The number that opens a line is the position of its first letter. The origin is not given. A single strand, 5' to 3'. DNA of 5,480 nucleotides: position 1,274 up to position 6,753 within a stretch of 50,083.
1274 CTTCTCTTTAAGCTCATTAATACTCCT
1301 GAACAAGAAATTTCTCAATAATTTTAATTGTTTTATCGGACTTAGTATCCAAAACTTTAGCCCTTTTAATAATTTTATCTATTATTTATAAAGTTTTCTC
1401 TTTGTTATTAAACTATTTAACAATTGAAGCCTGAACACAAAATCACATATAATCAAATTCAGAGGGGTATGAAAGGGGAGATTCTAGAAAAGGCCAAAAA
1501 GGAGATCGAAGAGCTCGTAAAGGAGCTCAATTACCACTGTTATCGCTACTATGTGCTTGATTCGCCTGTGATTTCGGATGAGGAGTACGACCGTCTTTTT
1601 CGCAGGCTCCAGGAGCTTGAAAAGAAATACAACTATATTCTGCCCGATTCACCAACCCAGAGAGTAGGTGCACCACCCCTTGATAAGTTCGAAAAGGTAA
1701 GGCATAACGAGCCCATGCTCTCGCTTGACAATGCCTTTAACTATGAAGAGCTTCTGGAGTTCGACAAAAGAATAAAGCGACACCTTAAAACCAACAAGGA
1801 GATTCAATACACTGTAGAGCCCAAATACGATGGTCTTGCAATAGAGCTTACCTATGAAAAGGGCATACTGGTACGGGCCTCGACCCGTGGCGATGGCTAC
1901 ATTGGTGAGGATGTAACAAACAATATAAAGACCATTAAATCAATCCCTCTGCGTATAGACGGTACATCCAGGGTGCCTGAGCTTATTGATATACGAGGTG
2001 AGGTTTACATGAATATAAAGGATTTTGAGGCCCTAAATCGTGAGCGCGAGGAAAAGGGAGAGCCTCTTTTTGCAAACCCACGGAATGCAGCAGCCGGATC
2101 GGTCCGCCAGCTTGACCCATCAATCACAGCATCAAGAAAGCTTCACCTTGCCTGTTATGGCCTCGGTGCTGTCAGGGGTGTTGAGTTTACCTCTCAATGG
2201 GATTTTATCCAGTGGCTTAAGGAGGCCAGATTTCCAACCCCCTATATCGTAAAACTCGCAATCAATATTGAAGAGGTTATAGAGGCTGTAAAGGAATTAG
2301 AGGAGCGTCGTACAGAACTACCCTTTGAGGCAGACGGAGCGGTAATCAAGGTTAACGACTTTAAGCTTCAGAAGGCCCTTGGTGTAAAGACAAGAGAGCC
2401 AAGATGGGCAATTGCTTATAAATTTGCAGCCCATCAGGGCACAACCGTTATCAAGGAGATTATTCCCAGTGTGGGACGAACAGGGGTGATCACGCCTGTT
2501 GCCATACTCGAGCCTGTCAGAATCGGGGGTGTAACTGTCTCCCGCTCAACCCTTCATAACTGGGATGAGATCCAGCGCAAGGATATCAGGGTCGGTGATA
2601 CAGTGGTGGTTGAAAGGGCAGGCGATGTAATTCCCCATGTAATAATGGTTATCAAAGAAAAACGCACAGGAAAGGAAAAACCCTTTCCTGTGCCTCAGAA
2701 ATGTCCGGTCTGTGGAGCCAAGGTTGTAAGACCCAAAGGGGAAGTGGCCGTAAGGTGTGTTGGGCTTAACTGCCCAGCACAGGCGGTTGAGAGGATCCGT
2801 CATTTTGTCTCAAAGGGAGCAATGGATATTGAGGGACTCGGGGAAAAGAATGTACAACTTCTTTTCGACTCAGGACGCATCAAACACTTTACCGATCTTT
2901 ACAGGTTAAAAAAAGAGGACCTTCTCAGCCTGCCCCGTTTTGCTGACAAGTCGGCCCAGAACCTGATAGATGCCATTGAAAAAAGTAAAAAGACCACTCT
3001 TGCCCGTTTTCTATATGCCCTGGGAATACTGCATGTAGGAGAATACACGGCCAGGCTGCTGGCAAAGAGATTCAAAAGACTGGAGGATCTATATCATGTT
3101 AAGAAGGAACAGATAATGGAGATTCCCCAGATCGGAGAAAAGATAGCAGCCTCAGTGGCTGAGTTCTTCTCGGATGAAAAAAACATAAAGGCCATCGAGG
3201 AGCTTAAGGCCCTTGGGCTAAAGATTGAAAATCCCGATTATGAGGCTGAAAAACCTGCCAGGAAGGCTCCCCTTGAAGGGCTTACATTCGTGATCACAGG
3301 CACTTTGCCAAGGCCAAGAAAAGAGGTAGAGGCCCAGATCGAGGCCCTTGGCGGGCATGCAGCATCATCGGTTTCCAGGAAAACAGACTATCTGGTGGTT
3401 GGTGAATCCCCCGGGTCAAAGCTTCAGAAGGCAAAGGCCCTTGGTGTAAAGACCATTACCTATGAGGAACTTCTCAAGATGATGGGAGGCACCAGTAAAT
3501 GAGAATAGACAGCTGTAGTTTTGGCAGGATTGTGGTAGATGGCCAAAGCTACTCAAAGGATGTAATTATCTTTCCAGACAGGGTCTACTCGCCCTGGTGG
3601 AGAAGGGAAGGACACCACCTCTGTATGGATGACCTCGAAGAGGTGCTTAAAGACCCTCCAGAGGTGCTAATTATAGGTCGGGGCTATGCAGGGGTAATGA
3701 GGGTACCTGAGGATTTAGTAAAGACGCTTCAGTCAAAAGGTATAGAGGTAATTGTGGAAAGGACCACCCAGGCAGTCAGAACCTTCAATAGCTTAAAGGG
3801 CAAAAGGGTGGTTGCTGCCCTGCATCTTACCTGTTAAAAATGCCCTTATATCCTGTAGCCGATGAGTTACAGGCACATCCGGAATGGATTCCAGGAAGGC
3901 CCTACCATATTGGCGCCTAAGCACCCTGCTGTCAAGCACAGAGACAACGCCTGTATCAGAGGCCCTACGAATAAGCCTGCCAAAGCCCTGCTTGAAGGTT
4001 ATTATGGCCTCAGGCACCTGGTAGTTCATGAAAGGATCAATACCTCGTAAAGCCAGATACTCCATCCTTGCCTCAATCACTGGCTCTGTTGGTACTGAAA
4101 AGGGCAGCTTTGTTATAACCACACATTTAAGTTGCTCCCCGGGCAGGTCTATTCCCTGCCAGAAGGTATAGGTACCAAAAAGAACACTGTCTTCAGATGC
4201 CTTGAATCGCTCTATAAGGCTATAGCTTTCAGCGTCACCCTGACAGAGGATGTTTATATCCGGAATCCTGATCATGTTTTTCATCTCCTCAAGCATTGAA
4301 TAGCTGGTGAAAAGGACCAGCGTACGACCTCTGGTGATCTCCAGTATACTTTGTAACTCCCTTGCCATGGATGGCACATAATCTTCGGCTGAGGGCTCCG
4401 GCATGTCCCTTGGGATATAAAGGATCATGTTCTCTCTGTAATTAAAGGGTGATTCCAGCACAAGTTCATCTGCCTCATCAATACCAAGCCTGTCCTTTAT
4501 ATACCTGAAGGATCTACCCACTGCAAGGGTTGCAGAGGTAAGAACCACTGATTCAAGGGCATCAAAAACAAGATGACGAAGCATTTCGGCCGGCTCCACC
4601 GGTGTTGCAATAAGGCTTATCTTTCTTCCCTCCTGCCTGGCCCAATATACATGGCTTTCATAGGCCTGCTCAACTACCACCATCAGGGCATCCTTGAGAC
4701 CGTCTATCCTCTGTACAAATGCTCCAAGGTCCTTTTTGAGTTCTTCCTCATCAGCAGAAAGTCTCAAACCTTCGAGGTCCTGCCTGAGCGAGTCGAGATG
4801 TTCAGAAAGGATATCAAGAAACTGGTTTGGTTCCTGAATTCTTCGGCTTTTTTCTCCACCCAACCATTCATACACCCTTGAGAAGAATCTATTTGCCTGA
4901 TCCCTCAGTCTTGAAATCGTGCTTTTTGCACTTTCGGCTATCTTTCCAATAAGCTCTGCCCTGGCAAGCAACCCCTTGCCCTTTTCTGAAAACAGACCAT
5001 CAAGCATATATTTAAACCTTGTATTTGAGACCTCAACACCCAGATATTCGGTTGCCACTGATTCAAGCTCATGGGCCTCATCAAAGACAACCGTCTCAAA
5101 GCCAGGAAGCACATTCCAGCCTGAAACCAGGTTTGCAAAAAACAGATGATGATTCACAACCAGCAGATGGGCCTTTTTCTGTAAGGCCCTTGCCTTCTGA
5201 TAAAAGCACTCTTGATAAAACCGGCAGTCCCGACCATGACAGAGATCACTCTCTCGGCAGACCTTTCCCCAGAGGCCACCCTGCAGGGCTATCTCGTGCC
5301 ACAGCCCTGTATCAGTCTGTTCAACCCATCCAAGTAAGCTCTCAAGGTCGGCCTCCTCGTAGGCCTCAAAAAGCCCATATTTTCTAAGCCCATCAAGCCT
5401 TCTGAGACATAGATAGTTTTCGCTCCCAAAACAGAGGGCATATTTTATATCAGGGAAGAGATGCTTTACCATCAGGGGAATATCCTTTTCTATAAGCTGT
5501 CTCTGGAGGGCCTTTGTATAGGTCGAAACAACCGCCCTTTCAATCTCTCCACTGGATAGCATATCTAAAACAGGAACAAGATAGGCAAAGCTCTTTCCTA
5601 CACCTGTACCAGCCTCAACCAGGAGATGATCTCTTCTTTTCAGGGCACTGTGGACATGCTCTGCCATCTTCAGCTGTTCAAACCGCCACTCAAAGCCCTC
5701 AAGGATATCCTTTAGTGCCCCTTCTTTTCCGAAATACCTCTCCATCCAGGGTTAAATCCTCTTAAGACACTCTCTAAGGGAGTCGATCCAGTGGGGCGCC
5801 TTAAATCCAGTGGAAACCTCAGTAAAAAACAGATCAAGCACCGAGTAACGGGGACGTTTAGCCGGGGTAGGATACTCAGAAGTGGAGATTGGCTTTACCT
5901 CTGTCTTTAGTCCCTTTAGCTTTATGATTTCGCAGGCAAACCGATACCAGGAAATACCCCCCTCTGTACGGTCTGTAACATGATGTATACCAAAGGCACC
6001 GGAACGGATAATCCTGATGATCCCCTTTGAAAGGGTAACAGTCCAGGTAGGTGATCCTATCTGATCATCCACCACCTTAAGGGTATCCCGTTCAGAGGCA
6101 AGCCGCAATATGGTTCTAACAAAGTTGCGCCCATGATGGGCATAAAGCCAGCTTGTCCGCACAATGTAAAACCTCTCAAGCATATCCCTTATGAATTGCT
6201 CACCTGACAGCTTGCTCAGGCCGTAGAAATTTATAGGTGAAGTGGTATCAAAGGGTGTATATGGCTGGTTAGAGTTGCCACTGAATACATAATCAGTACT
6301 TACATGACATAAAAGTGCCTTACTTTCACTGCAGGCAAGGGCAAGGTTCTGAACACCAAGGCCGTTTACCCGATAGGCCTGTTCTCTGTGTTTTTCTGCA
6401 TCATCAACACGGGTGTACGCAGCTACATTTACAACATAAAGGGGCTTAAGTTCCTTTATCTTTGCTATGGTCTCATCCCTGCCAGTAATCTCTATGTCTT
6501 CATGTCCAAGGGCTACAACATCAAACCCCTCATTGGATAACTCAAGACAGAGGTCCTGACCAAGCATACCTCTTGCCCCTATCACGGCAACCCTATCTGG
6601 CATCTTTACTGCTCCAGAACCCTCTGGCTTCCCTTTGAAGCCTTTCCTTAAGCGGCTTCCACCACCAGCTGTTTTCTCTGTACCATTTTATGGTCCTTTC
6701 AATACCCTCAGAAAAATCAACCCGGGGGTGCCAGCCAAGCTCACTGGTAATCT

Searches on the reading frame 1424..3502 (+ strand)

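Call 38: search_protein_families(library=ncbifam, proteins=[window:1424-3502:+], max_evalue=1e-10)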
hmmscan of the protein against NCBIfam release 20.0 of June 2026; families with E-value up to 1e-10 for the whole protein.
window:1424-3502:+ (692 aa): 5 families
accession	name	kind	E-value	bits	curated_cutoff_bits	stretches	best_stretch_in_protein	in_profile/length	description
NF005932.1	PRK07956.1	equivalog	4.2e-270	897.9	369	1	27-686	2-663/664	NAD-dependent DNA ligase LigA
TIGR00575.1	dnlj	equivalog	8e-256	850.5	444.45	1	31-683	1-652/652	NAD-dependent DNA ligase LigA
NF010931.0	PRK14351.1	equivalog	4.1e-210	699.9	1051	1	22-687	30-682/692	NAD-dependent DNA ligase LigA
NF010930.0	PRK14350.1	equivalog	1.4e-133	446.7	652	1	22-684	3-662/669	NAD-dependent DNA ligase LigA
NF005987.0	PRK08097.1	equivalog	9.6e-56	189.4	498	1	22-596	28-554/562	NAD-dependent DNA ligase LigB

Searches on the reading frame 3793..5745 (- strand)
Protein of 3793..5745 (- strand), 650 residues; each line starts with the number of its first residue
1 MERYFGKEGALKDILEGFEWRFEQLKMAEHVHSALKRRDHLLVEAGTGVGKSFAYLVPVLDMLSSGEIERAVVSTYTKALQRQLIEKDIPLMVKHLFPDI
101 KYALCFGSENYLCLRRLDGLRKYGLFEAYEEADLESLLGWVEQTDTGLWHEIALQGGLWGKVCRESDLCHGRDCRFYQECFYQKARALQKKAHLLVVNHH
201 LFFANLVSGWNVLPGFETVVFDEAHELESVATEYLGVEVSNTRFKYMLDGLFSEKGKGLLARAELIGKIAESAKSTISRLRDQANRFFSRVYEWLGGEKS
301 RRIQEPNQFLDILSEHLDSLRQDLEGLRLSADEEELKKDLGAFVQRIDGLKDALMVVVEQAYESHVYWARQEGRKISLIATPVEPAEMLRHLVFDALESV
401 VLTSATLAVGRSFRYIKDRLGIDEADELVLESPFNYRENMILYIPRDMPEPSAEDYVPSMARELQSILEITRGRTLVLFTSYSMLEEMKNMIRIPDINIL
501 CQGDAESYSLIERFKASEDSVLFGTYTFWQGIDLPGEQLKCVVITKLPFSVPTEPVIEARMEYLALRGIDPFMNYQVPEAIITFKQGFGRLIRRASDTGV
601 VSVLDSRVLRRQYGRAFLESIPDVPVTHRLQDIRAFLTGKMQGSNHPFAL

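Call 38: search_protein_families(library=ncbifam, proteins=[window:3793-5745:-], max_evalue=1e-10)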
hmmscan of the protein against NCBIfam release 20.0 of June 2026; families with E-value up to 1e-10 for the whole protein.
window:3793-5745:- (650 aa): 7 families
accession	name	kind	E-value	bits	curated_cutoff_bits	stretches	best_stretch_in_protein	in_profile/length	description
NF053712.1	repair_DEAH_YoaA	equivalog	1.6e-176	588.7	680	1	3-637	2-629/630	DNA repair helicase YoaA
NF005981.0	PRK08074.1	equivalog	1.7e-144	483.1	789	1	10-629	248-916/931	ATP-dependent DNA helicase DinG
TIGR01407.1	dinG_rel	hypoth_equivalog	1.5e-113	380.8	547.7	1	17-628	243-874/889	putative DnaQ family exonuclease/DinG family helicase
NF008729.0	PRK11747.1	equivalog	2.4e-111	373.4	598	1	11-625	17-698/703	ATP-dependent DNA helicase DinG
NF005569.0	PRK07246.1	equivalog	1.4e-53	182.4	794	2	340-622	512-798/820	bifunctional DnaQ family exonuclease/ATP-dependent helicase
TIGR03117.2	cas_csf4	equivalog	4.1e-28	98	400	1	453-621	614-791/800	type IV CRISPR-associated DEAD/DEAH-box helicase Csf4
TIGR00604.1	rad3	subfamily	2.1e-14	53.1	246.95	0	451-612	502-680/706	DNA repair helicase (rad3)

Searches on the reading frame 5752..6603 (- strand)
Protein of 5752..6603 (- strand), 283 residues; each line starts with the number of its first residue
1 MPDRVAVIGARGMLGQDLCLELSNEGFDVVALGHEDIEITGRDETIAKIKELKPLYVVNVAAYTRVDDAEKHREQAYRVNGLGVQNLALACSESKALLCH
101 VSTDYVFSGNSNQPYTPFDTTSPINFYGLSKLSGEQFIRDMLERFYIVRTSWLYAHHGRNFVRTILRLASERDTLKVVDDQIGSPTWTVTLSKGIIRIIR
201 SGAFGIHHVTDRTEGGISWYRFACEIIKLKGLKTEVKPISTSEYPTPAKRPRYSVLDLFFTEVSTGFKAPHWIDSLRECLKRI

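Call 38: search_protein_families(library=ncbifam, proteins=[window:5752-6603:-], max_evalue=1e-10)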
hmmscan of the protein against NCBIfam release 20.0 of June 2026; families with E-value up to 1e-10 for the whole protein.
window:5752-6603:- (283 aa): 2 families
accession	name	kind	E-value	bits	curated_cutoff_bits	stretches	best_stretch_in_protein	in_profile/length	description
TIGR01214.1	rmlD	equivalog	7.9e-95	317.2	224.05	1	4-282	1-284/285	dTDP-4-dehydrorhamnose reductase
NF007440.0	PRK09987.1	equivalog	8e-49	166.5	308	1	11-277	9-287/299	dTDP-4-dehydrorhamnose reductase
